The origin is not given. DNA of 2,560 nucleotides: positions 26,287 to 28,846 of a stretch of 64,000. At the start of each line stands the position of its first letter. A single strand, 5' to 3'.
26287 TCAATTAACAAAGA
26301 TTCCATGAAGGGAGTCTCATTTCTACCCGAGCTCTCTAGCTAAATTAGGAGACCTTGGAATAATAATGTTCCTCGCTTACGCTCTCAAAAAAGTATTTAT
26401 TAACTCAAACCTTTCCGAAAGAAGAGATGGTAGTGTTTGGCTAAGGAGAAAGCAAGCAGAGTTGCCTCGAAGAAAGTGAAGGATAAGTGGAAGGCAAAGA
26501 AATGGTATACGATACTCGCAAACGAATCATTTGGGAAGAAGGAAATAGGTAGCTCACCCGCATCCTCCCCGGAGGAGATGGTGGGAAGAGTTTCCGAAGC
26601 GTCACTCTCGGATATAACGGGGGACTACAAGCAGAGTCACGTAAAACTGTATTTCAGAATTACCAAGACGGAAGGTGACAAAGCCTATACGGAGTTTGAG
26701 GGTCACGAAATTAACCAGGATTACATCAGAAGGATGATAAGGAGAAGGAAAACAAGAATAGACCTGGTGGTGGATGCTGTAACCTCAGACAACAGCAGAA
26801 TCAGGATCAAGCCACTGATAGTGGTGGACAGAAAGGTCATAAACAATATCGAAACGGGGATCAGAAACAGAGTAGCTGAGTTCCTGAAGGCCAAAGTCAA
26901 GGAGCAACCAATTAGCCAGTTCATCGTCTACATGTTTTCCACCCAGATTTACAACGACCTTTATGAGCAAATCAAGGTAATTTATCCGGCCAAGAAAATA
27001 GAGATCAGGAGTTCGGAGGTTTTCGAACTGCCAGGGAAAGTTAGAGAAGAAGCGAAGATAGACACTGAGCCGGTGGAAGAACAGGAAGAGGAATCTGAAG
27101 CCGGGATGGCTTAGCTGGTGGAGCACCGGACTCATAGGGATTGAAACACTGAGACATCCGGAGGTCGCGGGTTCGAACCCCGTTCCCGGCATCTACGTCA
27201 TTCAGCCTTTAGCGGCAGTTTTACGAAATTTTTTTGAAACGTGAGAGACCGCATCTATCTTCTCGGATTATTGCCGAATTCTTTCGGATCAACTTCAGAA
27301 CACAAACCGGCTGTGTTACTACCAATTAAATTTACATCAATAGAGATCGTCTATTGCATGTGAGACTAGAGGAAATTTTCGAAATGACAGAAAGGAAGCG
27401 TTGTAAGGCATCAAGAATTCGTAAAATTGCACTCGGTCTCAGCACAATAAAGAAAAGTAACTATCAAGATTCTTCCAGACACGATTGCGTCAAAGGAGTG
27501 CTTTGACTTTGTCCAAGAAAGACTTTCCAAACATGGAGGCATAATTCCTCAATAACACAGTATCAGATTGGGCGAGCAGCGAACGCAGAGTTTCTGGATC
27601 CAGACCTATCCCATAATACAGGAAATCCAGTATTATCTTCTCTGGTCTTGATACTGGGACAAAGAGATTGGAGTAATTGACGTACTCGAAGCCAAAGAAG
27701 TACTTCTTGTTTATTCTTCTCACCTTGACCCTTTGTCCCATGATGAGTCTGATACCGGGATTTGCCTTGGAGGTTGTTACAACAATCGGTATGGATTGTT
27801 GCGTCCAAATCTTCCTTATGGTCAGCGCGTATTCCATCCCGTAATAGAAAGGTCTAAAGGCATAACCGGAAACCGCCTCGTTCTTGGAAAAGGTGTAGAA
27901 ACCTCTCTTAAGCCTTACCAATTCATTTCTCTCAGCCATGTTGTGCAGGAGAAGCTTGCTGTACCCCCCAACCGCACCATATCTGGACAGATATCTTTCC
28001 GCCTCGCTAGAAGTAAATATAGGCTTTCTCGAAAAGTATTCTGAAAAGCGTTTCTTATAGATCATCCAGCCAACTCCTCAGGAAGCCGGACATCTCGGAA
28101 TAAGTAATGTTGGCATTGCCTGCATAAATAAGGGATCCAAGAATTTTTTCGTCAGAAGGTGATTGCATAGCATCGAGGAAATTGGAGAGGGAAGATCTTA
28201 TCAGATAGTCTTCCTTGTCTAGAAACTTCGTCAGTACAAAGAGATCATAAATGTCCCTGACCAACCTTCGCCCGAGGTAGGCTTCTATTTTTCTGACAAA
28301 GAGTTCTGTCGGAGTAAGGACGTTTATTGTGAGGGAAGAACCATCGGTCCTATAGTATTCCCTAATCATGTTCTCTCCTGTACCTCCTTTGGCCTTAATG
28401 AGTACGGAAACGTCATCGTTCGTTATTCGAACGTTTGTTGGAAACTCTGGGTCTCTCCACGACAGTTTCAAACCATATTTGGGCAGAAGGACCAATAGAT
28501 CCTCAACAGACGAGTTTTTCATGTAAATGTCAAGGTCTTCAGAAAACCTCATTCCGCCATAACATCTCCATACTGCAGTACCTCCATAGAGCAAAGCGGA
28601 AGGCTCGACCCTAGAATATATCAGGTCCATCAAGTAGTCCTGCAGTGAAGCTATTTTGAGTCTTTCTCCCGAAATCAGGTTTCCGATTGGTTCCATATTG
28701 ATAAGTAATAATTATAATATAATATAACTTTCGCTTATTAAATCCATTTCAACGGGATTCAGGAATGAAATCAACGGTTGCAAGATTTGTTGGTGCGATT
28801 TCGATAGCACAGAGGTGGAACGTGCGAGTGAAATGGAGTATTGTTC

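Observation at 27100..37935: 10.7-kb accessory island bracketed by rps3ae-3'/tRNA-Met and a foreign-looking second copy of the same module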

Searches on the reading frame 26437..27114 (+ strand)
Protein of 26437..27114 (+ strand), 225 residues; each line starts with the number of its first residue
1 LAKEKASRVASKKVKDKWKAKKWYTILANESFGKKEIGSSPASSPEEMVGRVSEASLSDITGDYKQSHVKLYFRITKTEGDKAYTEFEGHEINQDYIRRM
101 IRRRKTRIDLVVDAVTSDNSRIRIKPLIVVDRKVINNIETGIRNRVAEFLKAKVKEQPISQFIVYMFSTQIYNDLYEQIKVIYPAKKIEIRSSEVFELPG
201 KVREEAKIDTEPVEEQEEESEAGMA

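Call 9: search_protein_families(library=pfam, proteins=[window:26437-27114:+], max_evalue=0.01)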
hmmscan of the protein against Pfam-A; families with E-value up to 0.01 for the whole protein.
window:26437-27114:+ (225 aa): 1 family
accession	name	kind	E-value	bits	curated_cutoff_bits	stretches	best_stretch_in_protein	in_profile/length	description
PF01015.23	Ribosomal_S3Ae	-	1.5e-61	207.8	29.3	1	11-198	3-190/191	Ribosomal S3Ae family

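Call 11: find_related_loci(query=window:26437-27111:+, collection=genome_contigs, flank=10000)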
Query window:26437-27111:+ (225 aa) in genome_contigs; peptide patterns used: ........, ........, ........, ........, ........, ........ (x = any residue, [..] = any of these).
248 stretches matched a pattern; 48 encode a relative of the query (tblastn E <= 1e-3); 48 distinct loci.
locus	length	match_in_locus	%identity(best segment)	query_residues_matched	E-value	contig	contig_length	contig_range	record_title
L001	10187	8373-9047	98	1-225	2e-145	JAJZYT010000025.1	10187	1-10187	MAG: Thermoplasmata archaeon isolate TL1-5.bin67 NODE_8770_length_10187_cov_20.588966, whole genome shotgun sequence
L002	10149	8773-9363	91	1-197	3e-104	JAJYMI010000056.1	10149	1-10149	MAG: Thermoplasmata archaeon isolate DBS2-4.bin120 NODE_12145_length_10149_cov_3.18469, whole genome shotgun sequence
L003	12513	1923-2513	89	1-197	1e-102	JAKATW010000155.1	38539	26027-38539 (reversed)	MAG: Thermoplasmata archaeon isolate YP3.bin108 NODE_1289_length_38539_cov_1.60419, whole genome shotgun sequence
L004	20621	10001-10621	86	1-207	6e-101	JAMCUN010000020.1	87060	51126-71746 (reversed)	MAG: Thermoplasmatota archaeon isolate FK_Sedi_A_Bin.125 NODE_399_length_87060_cov_4.06822, whole genome shotgun sequenc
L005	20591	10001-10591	86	1-197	1e-99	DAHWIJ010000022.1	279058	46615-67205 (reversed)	MAG TPA_asm: Thermoplasmatales archaeon isolate clean190 k141_912780, whole genome shotgun sequence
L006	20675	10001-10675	81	1-225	3e-99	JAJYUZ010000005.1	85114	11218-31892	MAG: Thermoplasmata archaeon isolate FK1.bin53 NODE_236_length_85114_cov_12.019321, whole genome shotgun sequence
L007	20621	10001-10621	83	1-207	7e-98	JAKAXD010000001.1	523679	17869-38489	MAG: Thermoplasmata archaeon isolate YP5.bin4 NODE_4_length_523679_cov_221.923295, whole genome shotgun sequence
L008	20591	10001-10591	86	1-197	1e-97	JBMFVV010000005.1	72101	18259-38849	MAG: Thermoplasmata archaeon isolate KM4364-01 NODE_5_length_72101_cov_251.149297, whole genome shotgun sequence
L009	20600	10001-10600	84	1-201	8e-96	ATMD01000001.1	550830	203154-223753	MAG: Thermoplasmatales archaeon I-plasma AMDU3_IPLC00001, whole genome shotgun sequence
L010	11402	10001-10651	69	1-225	1e-85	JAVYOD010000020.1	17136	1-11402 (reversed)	MAG: Thermoplasmatales archaeon isolate DRTY-1_201705_bins_28 DRTY-1_201705_bins_28_scaffold_20, whole genome shotgun se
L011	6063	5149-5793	67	1-225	2e-85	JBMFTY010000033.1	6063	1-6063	MAG: Thermoplasmata archaeon isolate KM4347-25 NODE_33_length_6063_cov_11.053625, whole genome shotgun sequence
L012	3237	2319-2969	69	1-225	2e-85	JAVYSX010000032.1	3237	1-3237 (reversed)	MAG: Thermoplasmatales archaeon isolate DRTY-19_202007_bins_24 DRTY-19_202007_bins_24_scaffold_32, whole genome shotgun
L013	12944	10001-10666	67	1-225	2e-84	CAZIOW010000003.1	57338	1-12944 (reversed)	MAG TPA_asm: uncultured Thermoplasmatales archaeon isolate SRP041649_co1_42 genome assembly, contig: NODE_62_length_5733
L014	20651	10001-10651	67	1-225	4e-91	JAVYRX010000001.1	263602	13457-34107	MAG: Thermoplasmatales archaeon isolate DRTY-16_202007_bins_2 DRTY-16_202007_bins_2_scaffold_1, whole genome shotgun seq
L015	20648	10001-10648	64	1-222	1e-79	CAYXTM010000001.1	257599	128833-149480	MAG TPA_asm: uncultured Thermoplasmatales archaeon isolate SRP041649_co1_38 genome assembly, contig: NODE_1_length_25759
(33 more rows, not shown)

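Call 31: find_encoding_contigs(protein=window:26437-27111:+, flank=10000, max_places=10)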
Protein seq(225 aa) (225 aa): no gene with exactly this product is on record in the collection.

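Call 42: search_protein_families(library=ncbifam, proteins=[L006:15591-16874:-], max_evalue=0.01)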
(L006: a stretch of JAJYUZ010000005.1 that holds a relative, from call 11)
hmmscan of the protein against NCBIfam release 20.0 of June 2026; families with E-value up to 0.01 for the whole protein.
L006:15591-16874:- (427 aa): 11 families
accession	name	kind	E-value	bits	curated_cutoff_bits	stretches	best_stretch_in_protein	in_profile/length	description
NF040815.2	recomb_XerA_Arch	equivalog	2.1e-31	109.5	220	1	36-277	2-228/263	site-specific tyrosine recombinase/integron integrase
TIGR02224.1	recomb_XerC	equivalog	6.3e-22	78.3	335.15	1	37-275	3-249/295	tyrosine recombinase XerC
TIGR02225.1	recomb_XerD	equivalog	1.7e-21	76.8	329.6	1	37-275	3-246/290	site-specific tyrosine recombinase XerD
NF001399.0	PRK00283.1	subfamily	2.6e-18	66.3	279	1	31-275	6-255/300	tyrosine recombinase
NF003462.0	PRK05084.1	equivalog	3e-12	46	267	1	156-314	194-355/360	tyrosine recombinase XerS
TIGR02249.1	integrase_gron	subfamily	7.5e-11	41.9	265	1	94-208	58-166/315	integron integrase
NF002331.0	PRK01287.1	subfamily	3.8e-09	36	371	1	132-275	132-284/365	site-specific tyrosine recombinase XerC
NF011946.0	PRK15417.1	equivalog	7.4e-07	28.6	435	1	140-210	115-183/337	integron integrase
NF007370.0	PRK09870.1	subfamily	1.2e-05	25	221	1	134-276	5-152/200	tyrosine-type DNA invertase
NF007371.0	PRK09871.1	subfamily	1.3e-05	24.8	222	1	155-276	24-147/198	tyrosine-type DNA invertase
NF003161.0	PRK04136.1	equivalog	4.1e-05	23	54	1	334-354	15-35/49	50S ribosomal protein L40e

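Call 43: search_protein_families(library=phrogs, proteins=[L006:15591-16874:-], max_evalue=0.01)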
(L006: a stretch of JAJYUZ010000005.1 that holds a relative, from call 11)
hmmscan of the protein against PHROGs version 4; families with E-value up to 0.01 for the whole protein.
L006:15591-16874:- (427 aa): 4 families
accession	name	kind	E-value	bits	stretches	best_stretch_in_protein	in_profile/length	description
phrog_1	-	integration and excision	1.3e-27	98.3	1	36-315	172-447/611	integrase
phrog_216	-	integration and excision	1.9e-25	90.6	1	124-325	40-246/301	integrase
phrog_5830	-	integration and excision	0.0002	21.7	1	135-206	105-178/318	integrase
phrog_2546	-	unknown function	0.0067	17.7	0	336-371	3-38/180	-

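Call 50: find_related_loci(query=A2, collection=viral_contigs, flank=6000)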
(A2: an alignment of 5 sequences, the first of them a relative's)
Query A2 (427 aa) in viral_contigs; peptide patterns used: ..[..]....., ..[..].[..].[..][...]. (x = any residue, [..] = any of these).
22 stretches matched a pattern; 4 encode a relative of the query (tblastn E <= 1e-3); 4 distinct loci.
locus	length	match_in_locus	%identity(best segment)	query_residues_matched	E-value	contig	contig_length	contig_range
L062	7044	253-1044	38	93-358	8e-57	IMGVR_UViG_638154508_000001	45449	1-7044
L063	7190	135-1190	28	22-365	5e-39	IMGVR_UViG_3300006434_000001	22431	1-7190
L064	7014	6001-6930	29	55-361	8e-37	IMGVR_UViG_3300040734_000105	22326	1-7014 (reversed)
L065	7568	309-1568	27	4-413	3e-33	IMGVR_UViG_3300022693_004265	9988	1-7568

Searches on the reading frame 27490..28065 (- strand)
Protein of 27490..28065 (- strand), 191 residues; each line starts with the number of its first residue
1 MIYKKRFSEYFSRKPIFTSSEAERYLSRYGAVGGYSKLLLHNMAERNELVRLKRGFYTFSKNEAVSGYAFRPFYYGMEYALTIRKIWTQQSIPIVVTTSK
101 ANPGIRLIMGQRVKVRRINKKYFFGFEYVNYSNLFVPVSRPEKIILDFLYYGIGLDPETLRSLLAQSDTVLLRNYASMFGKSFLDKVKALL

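Call 9: search_protein_families(library=pfam, proteins=[window:27490-28065:-], max_evalue=0.01)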
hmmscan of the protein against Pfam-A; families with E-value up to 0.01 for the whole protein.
window:27490-28065:- (191 aa): 1 family
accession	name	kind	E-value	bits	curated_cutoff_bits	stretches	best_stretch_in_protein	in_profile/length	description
PF13338.12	AbiEi_4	-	1.6e-05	25.4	25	1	11-59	7-48/49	Transcriptional regulator, AbiEi antitoxin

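Call 32: find_encoding_contigs(protein=window:27490-28065:-, flank=10000, max_places=10)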
Protein window:27490-28065:- (191 aa): 3 contigs read that carry it; 3 places shown.
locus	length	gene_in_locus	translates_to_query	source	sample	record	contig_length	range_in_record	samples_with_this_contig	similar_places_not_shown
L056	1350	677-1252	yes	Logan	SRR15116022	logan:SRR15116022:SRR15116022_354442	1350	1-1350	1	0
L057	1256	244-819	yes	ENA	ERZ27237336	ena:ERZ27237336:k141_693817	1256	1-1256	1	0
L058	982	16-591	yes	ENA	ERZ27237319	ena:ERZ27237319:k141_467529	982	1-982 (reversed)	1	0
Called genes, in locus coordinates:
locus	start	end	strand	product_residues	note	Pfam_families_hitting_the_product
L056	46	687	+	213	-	PF08843:AbiEii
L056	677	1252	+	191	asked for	PF13338:AbiEi_4 (faint)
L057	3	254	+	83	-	?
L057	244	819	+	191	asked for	PF13338:AbiEi_4 (faint)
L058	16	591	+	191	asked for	PF13338:AbiEi_4 (faint)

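Call 42: search_protein_families(library=ncbifam, proteins=[window:27490-28065:-], max_evalue=0.01)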
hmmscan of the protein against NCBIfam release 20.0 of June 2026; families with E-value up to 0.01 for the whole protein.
window:27490-28065:- (191 aa): 0 families

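Call 43: search_protein_families(library=phrogs, proteins=[window:27490-28065:-], max_evalue=0.01)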
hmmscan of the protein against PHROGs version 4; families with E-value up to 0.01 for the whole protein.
window:27490-28065:- (191 aa): 0 families

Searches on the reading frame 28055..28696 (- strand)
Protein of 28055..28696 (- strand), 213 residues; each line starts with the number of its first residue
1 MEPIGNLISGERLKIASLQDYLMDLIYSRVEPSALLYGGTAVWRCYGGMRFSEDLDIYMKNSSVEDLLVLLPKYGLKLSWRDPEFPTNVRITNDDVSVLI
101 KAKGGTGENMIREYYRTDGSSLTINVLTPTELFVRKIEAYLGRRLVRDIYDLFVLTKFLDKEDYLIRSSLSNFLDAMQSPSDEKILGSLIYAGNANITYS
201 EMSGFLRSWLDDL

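Call 9: search_protein_families(library=pfam, proteins=[window:28055-28696:-], max_evalue=0.01)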
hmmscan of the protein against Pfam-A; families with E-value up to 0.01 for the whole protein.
window:28055-28696:- (213 aa): 1 family
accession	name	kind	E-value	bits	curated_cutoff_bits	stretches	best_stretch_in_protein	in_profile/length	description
PF08843.17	AbiEii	-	5e-13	50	22.5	1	24-157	5-170/238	Nucleotidyl transferase AbiEii toxin, Type IV TA system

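Call 42: search_protein_families(library=ncbifam, proteins=[window:28055-28696:-], max_evalue=0.01)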
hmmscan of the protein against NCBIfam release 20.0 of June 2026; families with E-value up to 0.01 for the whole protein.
window:28055-28696:- (213 aa): 0 families

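Call 43: search_protein_families(library=phrogs, proteins=[window:28055-28696:-], max_evalue=0.01)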
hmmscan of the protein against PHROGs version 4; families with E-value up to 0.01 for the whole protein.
window:28055-28696:- (213 aa): 0 families
